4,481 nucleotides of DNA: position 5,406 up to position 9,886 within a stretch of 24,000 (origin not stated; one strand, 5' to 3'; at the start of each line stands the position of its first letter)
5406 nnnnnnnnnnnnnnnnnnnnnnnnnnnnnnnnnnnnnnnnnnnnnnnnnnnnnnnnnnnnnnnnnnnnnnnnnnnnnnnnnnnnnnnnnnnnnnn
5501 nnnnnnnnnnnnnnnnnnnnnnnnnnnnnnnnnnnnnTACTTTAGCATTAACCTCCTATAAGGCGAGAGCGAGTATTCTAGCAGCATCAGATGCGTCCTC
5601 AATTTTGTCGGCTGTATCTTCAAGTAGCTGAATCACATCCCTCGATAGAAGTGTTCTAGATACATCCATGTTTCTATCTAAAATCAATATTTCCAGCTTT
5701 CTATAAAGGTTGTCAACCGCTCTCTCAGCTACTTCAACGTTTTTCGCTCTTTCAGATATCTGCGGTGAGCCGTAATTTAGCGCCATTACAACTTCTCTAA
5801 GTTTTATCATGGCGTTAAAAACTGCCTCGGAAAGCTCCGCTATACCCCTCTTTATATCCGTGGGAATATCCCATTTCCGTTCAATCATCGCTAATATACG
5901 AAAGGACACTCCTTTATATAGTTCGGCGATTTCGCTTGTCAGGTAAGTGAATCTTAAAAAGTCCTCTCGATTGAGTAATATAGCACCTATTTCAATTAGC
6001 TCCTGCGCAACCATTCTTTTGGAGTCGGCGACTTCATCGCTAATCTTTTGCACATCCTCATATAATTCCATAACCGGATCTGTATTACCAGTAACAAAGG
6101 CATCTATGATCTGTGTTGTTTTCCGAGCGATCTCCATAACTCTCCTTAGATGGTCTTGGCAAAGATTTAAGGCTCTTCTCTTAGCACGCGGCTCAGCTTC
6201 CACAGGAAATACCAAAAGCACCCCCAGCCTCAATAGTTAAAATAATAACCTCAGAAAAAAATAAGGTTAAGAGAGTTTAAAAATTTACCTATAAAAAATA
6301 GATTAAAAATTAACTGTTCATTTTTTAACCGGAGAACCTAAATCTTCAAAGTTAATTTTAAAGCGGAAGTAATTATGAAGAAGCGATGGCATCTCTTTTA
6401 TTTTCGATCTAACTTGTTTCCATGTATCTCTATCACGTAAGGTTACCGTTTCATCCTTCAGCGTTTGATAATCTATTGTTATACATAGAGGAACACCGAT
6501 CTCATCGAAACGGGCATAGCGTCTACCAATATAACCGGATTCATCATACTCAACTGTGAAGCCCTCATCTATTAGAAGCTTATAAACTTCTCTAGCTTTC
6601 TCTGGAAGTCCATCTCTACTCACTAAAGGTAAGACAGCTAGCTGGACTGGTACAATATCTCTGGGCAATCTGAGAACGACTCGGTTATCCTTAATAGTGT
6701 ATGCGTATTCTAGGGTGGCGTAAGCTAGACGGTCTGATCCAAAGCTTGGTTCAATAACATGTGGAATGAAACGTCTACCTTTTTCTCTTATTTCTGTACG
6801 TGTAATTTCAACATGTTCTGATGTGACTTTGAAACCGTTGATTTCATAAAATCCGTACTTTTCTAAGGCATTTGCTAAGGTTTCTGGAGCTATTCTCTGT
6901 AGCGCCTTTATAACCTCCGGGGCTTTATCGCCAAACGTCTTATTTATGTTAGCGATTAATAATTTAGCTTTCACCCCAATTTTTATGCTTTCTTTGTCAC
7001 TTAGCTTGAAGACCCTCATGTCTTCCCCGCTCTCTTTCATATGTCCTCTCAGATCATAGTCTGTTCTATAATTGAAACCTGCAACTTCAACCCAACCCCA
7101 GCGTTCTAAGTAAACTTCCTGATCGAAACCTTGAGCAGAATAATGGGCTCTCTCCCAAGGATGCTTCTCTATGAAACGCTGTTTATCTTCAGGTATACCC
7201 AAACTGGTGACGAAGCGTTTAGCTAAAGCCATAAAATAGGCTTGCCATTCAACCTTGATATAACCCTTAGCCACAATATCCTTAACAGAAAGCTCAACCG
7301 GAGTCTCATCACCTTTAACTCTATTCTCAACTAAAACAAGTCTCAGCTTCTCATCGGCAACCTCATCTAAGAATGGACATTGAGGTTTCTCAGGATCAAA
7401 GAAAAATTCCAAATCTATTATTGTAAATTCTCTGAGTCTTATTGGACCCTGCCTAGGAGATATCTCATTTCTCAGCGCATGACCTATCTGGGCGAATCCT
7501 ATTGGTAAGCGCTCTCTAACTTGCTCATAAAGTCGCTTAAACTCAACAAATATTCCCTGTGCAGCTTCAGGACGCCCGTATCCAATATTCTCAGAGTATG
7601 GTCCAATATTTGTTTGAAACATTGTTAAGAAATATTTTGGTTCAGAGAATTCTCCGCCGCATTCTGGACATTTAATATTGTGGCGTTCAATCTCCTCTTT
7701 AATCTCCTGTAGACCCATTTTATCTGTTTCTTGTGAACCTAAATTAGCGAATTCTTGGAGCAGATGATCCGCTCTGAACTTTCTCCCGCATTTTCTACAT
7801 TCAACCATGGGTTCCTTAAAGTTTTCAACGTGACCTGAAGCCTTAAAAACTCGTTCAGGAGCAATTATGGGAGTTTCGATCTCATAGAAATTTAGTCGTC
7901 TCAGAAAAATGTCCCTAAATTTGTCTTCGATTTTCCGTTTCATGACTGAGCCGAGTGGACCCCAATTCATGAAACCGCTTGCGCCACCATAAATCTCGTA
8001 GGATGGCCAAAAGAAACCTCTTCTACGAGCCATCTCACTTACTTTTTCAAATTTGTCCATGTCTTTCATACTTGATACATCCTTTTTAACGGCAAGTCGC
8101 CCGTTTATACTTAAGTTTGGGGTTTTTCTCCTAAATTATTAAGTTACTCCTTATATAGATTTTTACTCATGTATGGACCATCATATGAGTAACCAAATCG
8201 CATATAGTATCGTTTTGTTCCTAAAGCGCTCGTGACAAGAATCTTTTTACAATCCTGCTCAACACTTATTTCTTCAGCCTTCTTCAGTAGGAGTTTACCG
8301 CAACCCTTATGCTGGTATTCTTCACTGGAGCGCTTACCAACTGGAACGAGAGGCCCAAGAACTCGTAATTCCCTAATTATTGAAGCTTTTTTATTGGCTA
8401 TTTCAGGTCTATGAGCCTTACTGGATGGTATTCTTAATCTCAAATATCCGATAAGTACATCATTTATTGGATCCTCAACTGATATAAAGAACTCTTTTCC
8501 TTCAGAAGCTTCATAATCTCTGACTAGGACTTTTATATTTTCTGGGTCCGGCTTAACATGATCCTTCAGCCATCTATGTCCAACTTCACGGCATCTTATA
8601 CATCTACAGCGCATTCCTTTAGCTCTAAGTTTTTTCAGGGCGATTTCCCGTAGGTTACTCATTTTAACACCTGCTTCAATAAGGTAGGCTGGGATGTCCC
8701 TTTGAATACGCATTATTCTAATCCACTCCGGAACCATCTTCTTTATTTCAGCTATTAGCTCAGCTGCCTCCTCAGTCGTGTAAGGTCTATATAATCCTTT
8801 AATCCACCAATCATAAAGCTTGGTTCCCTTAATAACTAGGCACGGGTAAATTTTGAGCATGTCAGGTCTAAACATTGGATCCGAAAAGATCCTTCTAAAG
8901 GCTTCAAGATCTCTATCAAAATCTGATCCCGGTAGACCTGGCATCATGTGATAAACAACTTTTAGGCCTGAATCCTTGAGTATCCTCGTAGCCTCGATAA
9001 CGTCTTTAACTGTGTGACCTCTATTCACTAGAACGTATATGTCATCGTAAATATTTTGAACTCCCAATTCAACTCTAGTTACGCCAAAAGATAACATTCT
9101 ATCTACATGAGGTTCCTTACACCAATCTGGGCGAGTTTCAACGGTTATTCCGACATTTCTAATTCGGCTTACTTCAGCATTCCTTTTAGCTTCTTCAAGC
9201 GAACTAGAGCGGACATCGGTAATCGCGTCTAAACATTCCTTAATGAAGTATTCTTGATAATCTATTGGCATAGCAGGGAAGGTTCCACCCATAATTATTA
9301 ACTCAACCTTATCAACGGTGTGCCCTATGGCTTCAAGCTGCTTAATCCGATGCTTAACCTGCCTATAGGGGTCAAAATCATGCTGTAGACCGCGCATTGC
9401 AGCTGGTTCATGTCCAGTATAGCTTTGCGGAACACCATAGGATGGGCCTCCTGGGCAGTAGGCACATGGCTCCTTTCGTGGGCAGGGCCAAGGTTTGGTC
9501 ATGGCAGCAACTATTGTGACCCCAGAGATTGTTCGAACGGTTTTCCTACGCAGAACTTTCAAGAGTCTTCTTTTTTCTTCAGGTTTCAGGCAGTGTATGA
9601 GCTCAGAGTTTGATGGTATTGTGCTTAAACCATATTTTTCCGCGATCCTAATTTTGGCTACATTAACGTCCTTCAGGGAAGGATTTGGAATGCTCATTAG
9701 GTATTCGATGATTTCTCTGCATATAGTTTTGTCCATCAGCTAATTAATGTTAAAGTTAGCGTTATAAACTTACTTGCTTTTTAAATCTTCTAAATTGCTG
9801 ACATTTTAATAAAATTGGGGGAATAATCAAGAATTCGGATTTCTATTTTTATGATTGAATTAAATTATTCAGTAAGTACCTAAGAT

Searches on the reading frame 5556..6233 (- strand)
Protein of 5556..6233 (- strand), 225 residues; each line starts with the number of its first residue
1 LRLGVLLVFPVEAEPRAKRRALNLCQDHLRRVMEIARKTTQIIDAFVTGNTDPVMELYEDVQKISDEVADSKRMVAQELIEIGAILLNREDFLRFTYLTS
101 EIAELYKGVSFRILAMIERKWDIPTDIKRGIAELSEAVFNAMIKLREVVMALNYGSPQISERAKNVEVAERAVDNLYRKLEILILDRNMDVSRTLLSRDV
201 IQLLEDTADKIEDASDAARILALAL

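Call 69: search_protein_families(library=pfam, proteins=[window:5556-6233:-], max_evalue=0.00001)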
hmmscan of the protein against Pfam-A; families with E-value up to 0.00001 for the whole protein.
window:5556-6233:- (225 aa): 1 family
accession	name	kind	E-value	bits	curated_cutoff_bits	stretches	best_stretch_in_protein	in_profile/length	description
PF01865.21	PhoU_div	-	8.9e-12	45.3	24.4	1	24-222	12-212/214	Protein of unknown function DUF47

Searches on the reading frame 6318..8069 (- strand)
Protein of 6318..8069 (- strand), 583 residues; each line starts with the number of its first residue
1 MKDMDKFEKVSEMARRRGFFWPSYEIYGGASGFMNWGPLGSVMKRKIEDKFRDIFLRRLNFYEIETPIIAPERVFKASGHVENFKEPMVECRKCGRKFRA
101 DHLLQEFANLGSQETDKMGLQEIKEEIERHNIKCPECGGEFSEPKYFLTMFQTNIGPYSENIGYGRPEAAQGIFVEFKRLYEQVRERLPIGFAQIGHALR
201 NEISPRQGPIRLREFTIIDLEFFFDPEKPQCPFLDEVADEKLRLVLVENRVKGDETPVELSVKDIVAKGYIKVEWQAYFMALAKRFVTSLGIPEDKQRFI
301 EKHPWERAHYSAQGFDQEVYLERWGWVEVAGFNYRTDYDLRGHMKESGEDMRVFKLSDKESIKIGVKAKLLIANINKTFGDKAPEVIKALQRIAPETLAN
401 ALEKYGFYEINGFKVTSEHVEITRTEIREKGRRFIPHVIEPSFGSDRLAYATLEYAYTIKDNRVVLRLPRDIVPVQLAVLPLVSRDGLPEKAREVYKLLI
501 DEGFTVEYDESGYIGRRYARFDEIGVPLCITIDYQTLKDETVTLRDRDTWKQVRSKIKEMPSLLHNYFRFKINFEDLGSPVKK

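Call 69: search_protein_families(library=pfam, proteins=[window:6318-8069:-], max_evalue=0.00001)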
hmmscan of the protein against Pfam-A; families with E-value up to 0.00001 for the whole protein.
window:6318-8069:- (583 aa): 1 family
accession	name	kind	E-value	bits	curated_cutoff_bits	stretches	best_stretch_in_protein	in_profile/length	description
PF03129.25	HGTP_anticodon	-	1.2e-20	73.9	21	1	476-564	1-91/94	Anticodon binding domain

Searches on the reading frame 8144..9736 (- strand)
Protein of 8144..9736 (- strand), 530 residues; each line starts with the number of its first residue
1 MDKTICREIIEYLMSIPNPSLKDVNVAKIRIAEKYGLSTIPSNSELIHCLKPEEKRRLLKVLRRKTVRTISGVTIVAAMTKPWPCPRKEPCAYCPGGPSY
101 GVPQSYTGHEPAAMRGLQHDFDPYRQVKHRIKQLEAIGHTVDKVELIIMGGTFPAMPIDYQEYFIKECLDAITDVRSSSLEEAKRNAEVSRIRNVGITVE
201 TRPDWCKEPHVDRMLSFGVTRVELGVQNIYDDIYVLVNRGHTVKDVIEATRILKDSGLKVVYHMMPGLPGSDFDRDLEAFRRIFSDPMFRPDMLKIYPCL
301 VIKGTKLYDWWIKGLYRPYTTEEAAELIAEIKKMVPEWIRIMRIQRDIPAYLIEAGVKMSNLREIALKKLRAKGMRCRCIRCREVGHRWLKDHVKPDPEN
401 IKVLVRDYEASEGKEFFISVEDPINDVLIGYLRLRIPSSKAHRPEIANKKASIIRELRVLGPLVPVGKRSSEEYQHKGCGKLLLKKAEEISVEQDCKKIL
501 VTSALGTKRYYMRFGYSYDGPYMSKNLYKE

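Call 69: search_protein_families(library=pfam, proteins=[window:8144-9736:-], max_evalue=0.00001)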
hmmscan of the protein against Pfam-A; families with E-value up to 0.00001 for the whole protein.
window:8144-9736:- (530 aa): 4 families
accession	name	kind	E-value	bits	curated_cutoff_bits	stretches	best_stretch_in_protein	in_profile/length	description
PF16199.10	Radical_SAM_C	-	1.6e-24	86.3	31.9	1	291-370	1-83/85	Radical_SAM C-terminal domain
PF04055.27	Radical_SAM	-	5.9e-19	69.3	29.5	1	85-274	7-157/166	Radical SAM superfamily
PF23613.1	ELP3_N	-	3.2e-14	53.1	27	1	4-70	3-70/70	ELP3 N-terminal domain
PF00583.31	Acetyltransf_1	-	1.3e-06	29.2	20.7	1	403-516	22-116/116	Acetyltransferase (GNAT) family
